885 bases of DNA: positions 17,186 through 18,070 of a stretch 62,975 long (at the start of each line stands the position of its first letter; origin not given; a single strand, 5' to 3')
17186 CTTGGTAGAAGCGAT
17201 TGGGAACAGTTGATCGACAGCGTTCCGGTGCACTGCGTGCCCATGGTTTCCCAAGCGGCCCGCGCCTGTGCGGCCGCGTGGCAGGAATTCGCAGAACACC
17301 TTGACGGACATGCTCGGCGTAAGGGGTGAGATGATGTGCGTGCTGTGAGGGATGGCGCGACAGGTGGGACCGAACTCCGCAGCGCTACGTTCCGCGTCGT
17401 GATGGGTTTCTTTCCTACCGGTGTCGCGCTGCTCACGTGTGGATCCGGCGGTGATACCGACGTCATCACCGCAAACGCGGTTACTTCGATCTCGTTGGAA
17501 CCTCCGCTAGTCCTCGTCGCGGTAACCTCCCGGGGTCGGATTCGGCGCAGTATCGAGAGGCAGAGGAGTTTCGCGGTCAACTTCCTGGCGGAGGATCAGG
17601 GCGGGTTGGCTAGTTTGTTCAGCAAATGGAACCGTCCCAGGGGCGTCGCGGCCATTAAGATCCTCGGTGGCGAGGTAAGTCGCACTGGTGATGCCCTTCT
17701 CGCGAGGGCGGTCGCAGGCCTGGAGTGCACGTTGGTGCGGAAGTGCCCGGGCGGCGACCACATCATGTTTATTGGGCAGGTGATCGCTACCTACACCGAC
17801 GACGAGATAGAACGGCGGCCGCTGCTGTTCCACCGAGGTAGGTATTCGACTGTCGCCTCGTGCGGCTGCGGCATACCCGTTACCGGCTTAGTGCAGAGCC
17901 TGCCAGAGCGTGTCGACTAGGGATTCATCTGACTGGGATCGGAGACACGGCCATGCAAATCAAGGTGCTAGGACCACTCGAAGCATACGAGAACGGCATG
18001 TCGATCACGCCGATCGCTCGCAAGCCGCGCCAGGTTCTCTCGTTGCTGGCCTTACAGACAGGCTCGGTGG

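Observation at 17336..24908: Sugar N-oxidation sub-cluster with its own flavin reductase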

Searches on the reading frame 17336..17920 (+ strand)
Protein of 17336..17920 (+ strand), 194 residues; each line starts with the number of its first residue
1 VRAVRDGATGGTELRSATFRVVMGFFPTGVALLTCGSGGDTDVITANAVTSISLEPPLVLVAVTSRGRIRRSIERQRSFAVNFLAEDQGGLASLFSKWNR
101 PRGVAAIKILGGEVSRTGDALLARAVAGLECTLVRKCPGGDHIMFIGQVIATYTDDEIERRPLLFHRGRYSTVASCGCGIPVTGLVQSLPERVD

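Call 5: search_protein_families(library=pfam, proteins=[window:17336-17920:+], max_evalue=0.001)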
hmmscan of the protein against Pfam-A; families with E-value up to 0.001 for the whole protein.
window:17336-17920:+ (194 aa): 1 family
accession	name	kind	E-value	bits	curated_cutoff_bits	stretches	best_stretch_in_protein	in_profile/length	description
PF01613.24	Flavin_Reduct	-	2.6e-34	119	27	1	23-173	1-152/153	Flavin reductase like domain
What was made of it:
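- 17336..17920 (+): NAD(P)H:flavin reductase, HpaC/SgcE6/PheA2 class. Specific to this genome as a neighbour of the cluster. PF01613 at 119 bits (call 5).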

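Call 16: search_protein_families(library=ncbifam, proteins=[window:17336-17920:+], max_evalue=0.00001)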
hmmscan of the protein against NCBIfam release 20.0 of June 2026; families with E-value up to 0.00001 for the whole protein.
window:17336-17920:+ (194 aa): 7 families
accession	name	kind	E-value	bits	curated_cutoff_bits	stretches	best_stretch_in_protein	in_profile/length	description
NF045630.1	monooxsub_HsaB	equivalog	2.5e-26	92.6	230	1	13-174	4-160/186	3-hydroxy-9,10-secoandrosta-1,3,5(10)-triene-9,17-dione monooxygenase reductase subunit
NF045919.1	HphnlacHdxRed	equivalog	4.4e-25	88.4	340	1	14-174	5-159/309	p-hydroxyphenylacetate 3-hydroxylase reductase component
NF045733.1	StyMonoxStyB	equivalog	5.1e-24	85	200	1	17-172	2-148/150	styrene monooxygenase NADH-dependent flavin reductase subunit StyB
NF042921.1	HpaC_Thermus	equivalog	1.9e-23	83.1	200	1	17-172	3-148/150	4-hydroxyphenylacetate 3-monooxygenase reductase subunit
NF052639.1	FlvnRedFerAPor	equivalog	1.2e-19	70.6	260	1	17-172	5-154/158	flavin reductase FerA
TIGR03615.1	RutF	equivalog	4e-12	46.4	254.75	1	16-171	3-154/156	NADH-dependent FMN reductase RutF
TIGR02296.1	HpaC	equivalog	1.7e-08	34.6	205.95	1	19-172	1-152/154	4-hydroxyphenylacetate 3-monooxygenase, reductase component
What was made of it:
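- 17336..17920 (+): Matches HsaB, HpaC and StyB models below their cut-offs (call 16).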

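Call 28: find_homologous_proteins(query=window:17336-17920:+, max_evalue=1e-10)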
Query window:17336-17920:+ (194 aa): 540 proteins with E <= 1e-10 among 1257 candidates; the best 120 are listed.
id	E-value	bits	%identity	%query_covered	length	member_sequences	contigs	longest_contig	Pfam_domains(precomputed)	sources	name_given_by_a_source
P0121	1.2e-121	421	100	100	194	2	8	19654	PF01613.25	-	-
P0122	8.6e-86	305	82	88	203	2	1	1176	PF01613.25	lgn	-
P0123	8.5e-55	203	65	78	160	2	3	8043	PF01613.25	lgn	-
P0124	6.4e-50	188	58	79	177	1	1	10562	PF01613.25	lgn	-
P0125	1.2e-39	154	48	83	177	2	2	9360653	PF01613.25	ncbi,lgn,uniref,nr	ncbi:flavin reductase family protein [Actinosynnema sp. NPDC047251]|uniref:Flavin reductase like dom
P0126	3.8e-39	152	50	82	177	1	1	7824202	PF01613.25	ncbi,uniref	ncbi:flavin reductase family protein [Kitasatospora camelliae]|uniref:Flavin reductase family protei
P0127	9.1e-39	151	49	82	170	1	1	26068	PF01613.25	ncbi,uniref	ncbi:flavin reductase family protein [Saccharopolyspora sp. NPDC050389]|uniref:flavin reductase fami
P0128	3.5e-35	139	47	81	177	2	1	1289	PF01613.25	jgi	-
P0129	5.4e-35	139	47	80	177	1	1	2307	PF01613.25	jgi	jgi:flavin reductase (DIM6/NTAB) family NADH-FMN oxidoreductase RutF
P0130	4.2e-34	136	46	81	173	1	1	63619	PF01613.25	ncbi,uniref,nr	ncbi:flavin reductase family protein [Streptomyces sp. H27-D2]|uniref:flavin reductase family protei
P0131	1.2e-33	134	45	82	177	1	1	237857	PF01613.25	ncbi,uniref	ncbi:flavin reductase family protein [Kitasatospora sp. NPDC101183]|uniref:flavin reductase family p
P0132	1.9e-33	134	45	87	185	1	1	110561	PF01613.25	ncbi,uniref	ncbi:flavin reductase family protein [Streptomyces sp. Edi4]|uniref:flavin reductase family protein 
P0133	7.0e-33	132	47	80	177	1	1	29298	PF01613.25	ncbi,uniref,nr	ncbi:flavin reductase family protein [Peterkaempfera griseoplana]|uniref:flavin reductase family pro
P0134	8.4e-32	128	44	84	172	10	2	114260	PF01613.25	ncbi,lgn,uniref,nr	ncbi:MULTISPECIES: flavin reductase family protein [Streptomyces]|uniref:3-hydroxy-9,10-secoandrosta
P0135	1.7e-25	108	39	81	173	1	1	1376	PF01613.25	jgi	jgi:flavin reductase (DIM6/NTAB) family NADH-FMN oxidoreductase RutF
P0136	6.0e-25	106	43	81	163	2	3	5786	PF01613.25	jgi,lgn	jgi:flavin reductase (DIM6/NTAB) family NADH-FMN oxidoreductase RutF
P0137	8.8e-25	106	42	80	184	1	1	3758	PF01613.25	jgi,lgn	jgi:flavin reductase (DIM6/NTAB) family NADH-FMN oxidoreductase RutF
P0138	1.1e-24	105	39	85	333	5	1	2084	PF00925.26,PF01613.25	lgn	-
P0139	1.5e-24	105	40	79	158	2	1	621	PF01613.25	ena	-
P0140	2.4e-24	104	40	80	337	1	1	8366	PF00925.26,PF01613.25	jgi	jgi:flavin reductase (DIM6/NTAB) family NADH-FMN oxidoreductase RutF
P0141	1.5e-23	102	38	87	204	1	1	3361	PF01613.25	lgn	-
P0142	2.8e-23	101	42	68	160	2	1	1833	PF01613.25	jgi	-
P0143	7.0e-23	99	43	80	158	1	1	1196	PF01613.25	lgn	-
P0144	9.1e-23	99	39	80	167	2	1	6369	PF01613.25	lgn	-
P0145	2.0e-22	98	37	79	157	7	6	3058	PF01613.25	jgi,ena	-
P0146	2.3e-22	98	41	84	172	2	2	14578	PF01613.25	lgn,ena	-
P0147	2.5e-22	98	40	78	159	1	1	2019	PF01613.25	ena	-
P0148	4.4e-22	97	38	80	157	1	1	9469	PF01613.25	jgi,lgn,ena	-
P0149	5.9e-22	96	41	80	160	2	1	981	PF01613.25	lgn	-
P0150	8.3e-22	96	40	80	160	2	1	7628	PF01613.25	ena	-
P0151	9.8e-22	96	40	81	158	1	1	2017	PF01613.25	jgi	jgi:flavin reductase (DIM6/NTAB) family NADH-FMN oxidoreductase RutF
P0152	1.0e-21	96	41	78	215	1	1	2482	PF01613.25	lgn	-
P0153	1.0e-21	96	39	81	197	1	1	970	PF01613.25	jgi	jgi:flavin reductase (DIM6/NTAB) family NADH-FMN oxidoreductase RutF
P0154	1.2e-21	95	39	79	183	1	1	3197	PF01613.25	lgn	-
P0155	2.9e-21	94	38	80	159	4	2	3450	PF01613.25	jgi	jgi:flavin reductase (DIM6/NTAB) family NADH-FMN oxidoreductase RutF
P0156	6.8e-21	93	39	89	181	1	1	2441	PF01613.25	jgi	jgi:flavin reductase (DIM6/NTAB) family NADH-FMN oxidoreductase RutF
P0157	9.5e-21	92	40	83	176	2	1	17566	PF01613.25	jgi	jgi:flavin reductase ActVB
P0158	1.1e-20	92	37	80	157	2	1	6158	PF01613.25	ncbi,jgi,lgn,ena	-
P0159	1.4e-20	92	38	89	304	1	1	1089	PF00925.26,PF01613.25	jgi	-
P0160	1.6e-20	92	39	81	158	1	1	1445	PF01613.25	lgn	-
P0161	1.8e-20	92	39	81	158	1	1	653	PF01613.25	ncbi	-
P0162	2.3e-20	91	35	75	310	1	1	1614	PF00925.26,PF01613.25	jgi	jgi:flavin reductase (DIM6/NTAB) family NADH-FMN oxidoreductase RutF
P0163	2.4e-20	91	39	81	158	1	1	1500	PF01613.25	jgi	jgi:flavin reductase (DIM6/NTAB) family NADH-FMN oxidoreductase RutF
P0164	2.5e-20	91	37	91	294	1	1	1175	PF01613.25,PF00027.36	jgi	jgi:flavin reductase (DIM6/NTAB) family NADH-FMN oxidoreductase RutF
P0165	2.6e-20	91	40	80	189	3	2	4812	PF01613.25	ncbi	-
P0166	2.7e-20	91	38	80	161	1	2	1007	PF01613.25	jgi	-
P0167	2.8e-20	91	38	89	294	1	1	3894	PF01613.25,PF00027.36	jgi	jgi:flavin reductase (DIM6/NTAB) family NADH-FMN oxidoreductase RutF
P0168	3.1e-20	91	39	80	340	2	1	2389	PF00925.26,PF01613.25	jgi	-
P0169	3.6e-20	91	39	80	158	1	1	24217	PF01613.25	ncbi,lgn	-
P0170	3.7e-20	91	39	81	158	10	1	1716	PF01613.25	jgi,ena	-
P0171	4.2e-20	90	36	68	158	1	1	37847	PF01613.25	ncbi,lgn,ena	-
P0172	5.5e-20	90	37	80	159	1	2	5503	PF01613.25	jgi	jgi:flavin reductase (DIM6/NTAB) family NADH-FMN oxidoreductase RutF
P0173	5.7e-20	90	39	85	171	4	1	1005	PF01613.25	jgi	jgi:3-hydroxy-9,10-secoandrosta-1,3,5(10)-triene-9,17-dione monooxygenase reductase component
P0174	6.1e-20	90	36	79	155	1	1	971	PF01613.25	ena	-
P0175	6.5e-20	90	39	79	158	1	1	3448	PF01613.25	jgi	-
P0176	6.7e-20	90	38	87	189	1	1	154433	PF01613.25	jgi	jgi:3-hydroxy-9,10-secoandrosta-1,3,5(10)-triene-9,17-dione monooxygenase reductase component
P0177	7.4e-20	90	39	79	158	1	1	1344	PF01613.25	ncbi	-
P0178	7.7e-20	89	38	80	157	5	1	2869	PF01613.25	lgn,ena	-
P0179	7.7e-20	89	38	83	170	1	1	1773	PF01613.25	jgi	jgi:3-hydroxy-9,10-secoandrosta-1,3,5(10)-triene-9,17-dione monooxygenase reductase component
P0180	9.3e-20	89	42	79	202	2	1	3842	PF01613.25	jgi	jgi:3-hydroxy-9,10-secoandrosta-1,3,5(10)-triene-9,17-dione monooxygenase reductase component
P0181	9.6e-20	89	39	79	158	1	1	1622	PF01613.25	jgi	jgi:flavin reductase (DIM6/NTAB) family NADH-FMN oxidoreductase RutF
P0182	9.6e-20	89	38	83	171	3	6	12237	PF01613.25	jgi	jgi:3-hydroxy-9,10-secoandrosta-1,3,5(10)-triene-9,17-dione monooxygenase reductase component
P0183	1.0e-19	89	39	79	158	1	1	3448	PF01613.25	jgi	jgi:flavin reductase (DIM6/NTAB) family NADH-FMN oxidoreductase RutF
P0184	1.1e-19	89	39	81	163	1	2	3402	PF01613.25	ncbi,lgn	-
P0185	1.1e-19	89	36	80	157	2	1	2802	PF01613.25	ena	-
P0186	1.1e-19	89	38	84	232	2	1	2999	PF01613.25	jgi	jgi:flavin reductase (DIM6/NTAB) family NADH-FMN oxidoreductase RutF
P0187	1.2e-19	89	39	79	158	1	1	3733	PF01613.25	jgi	jgi:flavin reductase (DIM6/NTAB) family NADH-FMN oxidoreductase RutF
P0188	1.3e-19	89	38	80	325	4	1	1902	PF00925.26,PF01613.25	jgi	-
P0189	1.3e-19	89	36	85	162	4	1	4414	PF01613.25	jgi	jgi:3-hydroxy-9,10-secoandrosta-1,3,5(10)-triene-9,17-dione monooxygenase reductase component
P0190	1.4e-19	89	39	79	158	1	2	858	PF01613.25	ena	-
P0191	1.5e-19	89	39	79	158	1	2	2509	PF01613.25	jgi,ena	-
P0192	1.7e-19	88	39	79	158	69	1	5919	PF01613.25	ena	-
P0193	1.8e-19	88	37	81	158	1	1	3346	PF01613.25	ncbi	-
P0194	1.8e-19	88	38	80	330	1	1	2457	PF00925.26,PF01613.25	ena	-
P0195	1.9e-19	88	39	79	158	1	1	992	PF01613.25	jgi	jgi:flavin reductase (DIM6/NTAB) family NADH-FMN oxidoreductase RutF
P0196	1.9e-19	88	39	79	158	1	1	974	PF01613.25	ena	-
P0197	1.9e-19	88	39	79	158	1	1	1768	PF01613.25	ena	-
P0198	2.0e-19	88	39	79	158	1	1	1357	PF01613.25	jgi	jgi:flavin reductase (DIM6/NTAB) family NADH-FMN oxidoreductase RutF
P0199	2.0e-19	88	43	84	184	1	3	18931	PF01613.25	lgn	-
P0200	2.1e-19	88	40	78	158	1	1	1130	PF01613.25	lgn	-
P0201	2.1e-19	88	41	79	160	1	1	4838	PF01613.25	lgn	-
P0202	2.4e-19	88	38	81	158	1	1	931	PF01613.25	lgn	-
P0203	2.5e-19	88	38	78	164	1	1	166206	PF01613.25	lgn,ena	-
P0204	2.7e-19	88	39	79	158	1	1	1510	PF01613.25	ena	-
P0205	3.0e-19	88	39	86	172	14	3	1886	PF01613.25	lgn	-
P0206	3.2e-19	87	39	84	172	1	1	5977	PF01613.25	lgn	-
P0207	4.1e-19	87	37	84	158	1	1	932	PF01613.25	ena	-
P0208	4.1e-19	87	38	81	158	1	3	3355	PF01613.25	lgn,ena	-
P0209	4.4e-19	87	38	81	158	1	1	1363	PF01613.25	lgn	-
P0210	4.5e-19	87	38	85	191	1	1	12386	PF01613.25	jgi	jgi:3-hydroxy-9,10-secoandrosta-1,3,5(10)-triene-9,17-dione monooxygenase reductase component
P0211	5.2e-19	87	37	79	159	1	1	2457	PF01613.25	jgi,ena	jgi:flavin reductase (DIM6/NTAB) family NADH-FMN oxidoreductase RutF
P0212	5.4e-19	87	38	87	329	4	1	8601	PF01047.29,PF01613.25,PF12802.14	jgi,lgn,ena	-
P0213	6.0e-19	87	39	89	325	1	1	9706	PF01047.29,PF01613.25,PF12802.14,PF22381.3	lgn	-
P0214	6.0e-19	87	38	79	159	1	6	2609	PF01613.25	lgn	-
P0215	6.1e-19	87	39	78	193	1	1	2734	PF01613.25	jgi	jgi:flavin reductase (DIM6/NTAB) family NADH-FMN oxidoreductase RutF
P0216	7.0e-19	86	38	86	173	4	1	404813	PF01613.25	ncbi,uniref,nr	ncbi:flavin reductase [Amycolatopsis suaedae]|uniref:Flavin reductase n=1 Tax=Amycolatopsis suaedae 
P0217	7.0e-19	86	39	81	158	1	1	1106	PF01613.25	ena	-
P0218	7.4e-19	86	38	80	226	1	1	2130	PF01613.25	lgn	-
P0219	7.7e-19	86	39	78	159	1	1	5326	PF01613.25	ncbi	-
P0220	8.7e-19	86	37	81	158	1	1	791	PF01613.25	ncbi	-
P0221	9.9e-19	86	36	84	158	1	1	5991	PF01613.25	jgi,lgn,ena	-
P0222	1.1e-18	86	34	91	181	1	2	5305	PF01613.25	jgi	-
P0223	1.2e-18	86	38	73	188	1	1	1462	PF01613.25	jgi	jgi:flavin reductase (DIM6/NTAB) family NADH-FMN oxidoreductase RutF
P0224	1.2e-18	86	38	78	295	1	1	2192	PF07736.17,PF01613.25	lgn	-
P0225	1.3e-18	86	39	80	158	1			PF01613.25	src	-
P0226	1.4e-18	85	37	80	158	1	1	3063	PF01613.25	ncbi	-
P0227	1.4e-18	85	37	81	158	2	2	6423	PF01613.25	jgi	jgi:flavin reductase (DIM6/NTAB) family NADH-FMN oxidoreductase RutF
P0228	1.5e-18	85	37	81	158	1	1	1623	PF01613.25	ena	-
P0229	1.6e-18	85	37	85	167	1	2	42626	PF01613.25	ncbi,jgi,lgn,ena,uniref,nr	ncbi:flavin reductase family protein [uncultured Chloroflexus sp.]|uniref:flavin reductase family pr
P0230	1.7e-18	85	39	78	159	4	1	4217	PF01613.25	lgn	-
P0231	2.0e-18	85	37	78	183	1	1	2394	PF01613.25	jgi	jgi:flavin reductase (DIM6/NTAB) family NADH-FMN oxidoreductase RutF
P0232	2.2e-18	85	36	81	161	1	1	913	PF01613.25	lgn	-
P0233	2.5e-18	85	38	81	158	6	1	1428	PF01613.25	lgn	-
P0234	2.6e-18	85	37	79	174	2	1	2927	PF01613.25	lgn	-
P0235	3.0e-18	84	39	80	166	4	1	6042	PF01613.25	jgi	jgi:flavin reductase (DIM6/NTAB) family NADH-FMN oxidoreductase RutF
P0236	3.1e-18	84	41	82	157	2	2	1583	PF01613.25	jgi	jgi:flavin reductase (DIM6/NTAB) family NADH-FMN oxidoreductase RutF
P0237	3.4e-18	84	39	82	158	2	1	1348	PF01613.25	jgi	jgi:flavin reductase (DIM6/NTAB) family NADH-FMN oxidoreductase RutF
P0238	3.7e-18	84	37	85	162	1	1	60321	PF01613.25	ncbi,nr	ncbi:MAG: flavin reductase family protein [Gemmatimonadetes bacterium]|nr:flavin reductase family pr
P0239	4.2e-18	84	37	82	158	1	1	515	PF01613.25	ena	-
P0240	4.2e-18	84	35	79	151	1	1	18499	PF01613.25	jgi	jgi:flavin reductase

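Call 29: find_encoding_contigs(protein=P0124, flank=8000, max_places=2)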
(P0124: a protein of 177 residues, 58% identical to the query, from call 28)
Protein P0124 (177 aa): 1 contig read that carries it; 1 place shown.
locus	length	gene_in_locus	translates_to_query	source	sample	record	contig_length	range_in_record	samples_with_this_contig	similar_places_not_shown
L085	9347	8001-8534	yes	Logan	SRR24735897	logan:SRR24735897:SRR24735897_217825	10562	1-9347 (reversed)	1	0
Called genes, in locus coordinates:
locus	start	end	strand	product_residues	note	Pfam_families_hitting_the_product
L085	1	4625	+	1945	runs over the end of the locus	?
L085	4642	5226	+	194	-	PF20026:DUF6434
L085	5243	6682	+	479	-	PF11794:HpaB_N, PF03241:HpaB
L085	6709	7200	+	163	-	PF06445:GyrI-like, PF14526:Cass2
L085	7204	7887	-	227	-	PF09365:DUF2461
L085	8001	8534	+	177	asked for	PF01613:Flavin_Reduct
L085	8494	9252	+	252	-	PF00975:Thioesterase, PF12697:Abhydrolase_6, PF00561:Abhydrolase_1 (faint)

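Call 30: find_encoding_contigs(protein=P0123, flank=8000, max_places=2)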
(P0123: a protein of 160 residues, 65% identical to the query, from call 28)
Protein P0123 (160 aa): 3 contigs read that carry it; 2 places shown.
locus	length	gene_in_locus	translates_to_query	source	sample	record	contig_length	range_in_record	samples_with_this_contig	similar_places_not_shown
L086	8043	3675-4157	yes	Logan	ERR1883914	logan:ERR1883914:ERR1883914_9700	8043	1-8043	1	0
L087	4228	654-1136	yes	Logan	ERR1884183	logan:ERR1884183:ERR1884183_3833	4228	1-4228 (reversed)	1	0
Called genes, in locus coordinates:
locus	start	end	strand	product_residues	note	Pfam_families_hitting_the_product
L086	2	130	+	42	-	?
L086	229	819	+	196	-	PF20026:DUF6434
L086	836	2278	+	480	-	PF11794:HpaB_N, PF03241:HpaB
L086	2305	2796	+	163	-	PF06445:GyrI-like, PF14526:Cass2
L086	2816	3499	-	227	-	PF09365:DUF2461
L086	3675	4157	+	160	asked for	PF01613:Flavin_Reduct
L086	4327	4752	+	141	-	PF03972:MmgE_PrpD_N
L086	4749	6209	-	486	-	PF00392:GntR, PF00155:Aminotran_1_2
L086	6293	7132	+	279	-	PF00892:EamA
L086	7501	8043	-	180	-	?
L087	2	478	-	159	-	?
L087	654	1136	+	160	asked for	PF01613:Flavin_Reduct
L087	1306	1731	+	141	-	PF03972:MmgE_PrpD_N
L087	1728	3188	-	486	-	PF00392:GntR, PF00155:Aminotran_1_2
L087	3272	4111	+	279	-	PF00892:EamA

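Call 31: find_encoding_contigs(protein=P0125, flank=8000, max_places=1)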
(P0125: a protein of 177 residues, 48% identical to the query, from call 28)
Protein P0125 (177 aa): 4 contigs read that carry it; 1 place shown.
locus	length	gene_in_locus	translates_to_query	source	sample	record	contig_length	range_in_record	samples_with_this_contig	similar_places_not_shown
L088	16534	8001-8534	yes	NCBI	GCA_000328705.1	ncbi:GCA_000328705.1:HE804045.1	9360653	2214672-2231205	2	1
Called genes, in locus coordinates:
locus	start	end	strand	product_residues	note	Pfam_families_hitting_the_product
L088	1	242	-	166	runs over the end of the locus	PF13565:HTH_32, PF13276:HTH_21 (weak)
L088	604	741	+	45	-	-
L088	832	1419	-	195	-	PF00440:TetR_N, PF14278:TetR_C_8 (weak)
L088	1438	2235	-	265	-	PF00196:GerE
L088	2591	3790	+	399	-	PF07992:Pyr_redox_2 (faint), PF13738:Pyr_redox_3 (faint), PF01266:DAO (faint), PF01494:FAD_binding_3, PF12831:FAD_oxidored (weak)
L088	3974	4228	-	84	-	PF00550:PP-binding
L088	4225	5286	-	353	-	PF08392:FAE1_CUT1_RppA (weak), PF00108:Thiolase_N (weak), PF08545:ACP_syn_III, PF08541:ACP_syn_III_C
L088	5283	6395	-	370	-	PF08545:ACP_syn_III, PF08541:ACP_syn_III_C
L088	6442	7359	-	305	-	PF00797:Acetyltransf_2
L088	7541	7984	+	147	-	PF03061:4HBT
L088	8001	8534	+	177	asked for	PF01613:Flavin_Reduct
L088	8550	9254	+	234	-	PF00106:adh_short, PF01370:Epimerase (weak), PF08659:KR, PF13561:adh_short_C2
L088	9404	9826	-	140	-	PF01575:MaoC_dehydratas, PF13452:FAS1_DH_region (weak)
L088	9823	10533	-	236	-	PF13452:FAS1_DH_region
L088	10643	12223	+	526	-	PF00501:AMP-binding, PF13193:AMP-binding_C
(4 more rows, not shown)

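Call 50: find_encoding_contigs(protein=P0126, flank=8000, max_places=1)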
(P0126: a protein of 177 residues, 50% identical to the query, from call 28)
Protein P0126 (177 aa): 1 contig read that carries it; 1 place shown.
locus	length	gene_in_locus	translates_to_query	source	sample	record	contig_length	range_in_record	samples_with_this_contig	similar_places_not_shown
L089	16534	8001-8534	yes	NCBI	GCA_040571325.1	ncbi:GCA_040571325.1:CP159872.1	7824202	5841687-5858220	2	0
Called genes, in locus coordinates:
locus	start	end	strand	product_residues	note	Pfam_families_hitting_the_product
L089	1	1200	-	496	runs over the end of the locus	PF07690:MFS_1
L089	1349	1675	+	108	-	PF00111:Fer2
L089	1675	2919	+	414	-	PF01266:DAO (faint), PF07992:Pyr_redox_2, PF13450:NAD_binding_8 (faint), PF13454:NAD_binding_9 (faint), PF00070:Pyr_redox, PF14759:Reductase_C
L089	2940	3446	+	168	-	-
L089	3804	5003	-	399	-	PF00067:p450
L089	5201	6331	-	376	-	PF08028:Acyl-CoA_dh_2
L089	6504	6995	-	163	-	PF08327:AHSA1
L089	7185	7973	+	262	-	PF00106:adh_short, PF08659:KR, PF13561:adh_short_C2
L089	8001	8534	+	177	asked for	PF01613:Flavin_Reduct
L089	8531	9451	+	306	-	PF00753:Lactamase_B, PF12706:Lactamase_B_2 (weak)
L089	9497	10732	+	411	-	PF13006:Nterm_IS4, PF01609:DDE_Tnp_1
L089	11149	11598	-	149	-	PF13577:SnoaL_4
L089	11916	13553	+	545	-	PF01039:Carboxyl_trans, PF03255:ACCA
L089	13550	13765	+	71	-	PF13822:ACC_epsilon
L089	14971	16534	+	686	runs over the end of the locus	PF08448:PAS_4, PF13185:GAF_2 (weak), PF01590:GAF, PF13492:GAF_3 (weak), PF07228:SpoIIE, PF13581:HATPase_c_2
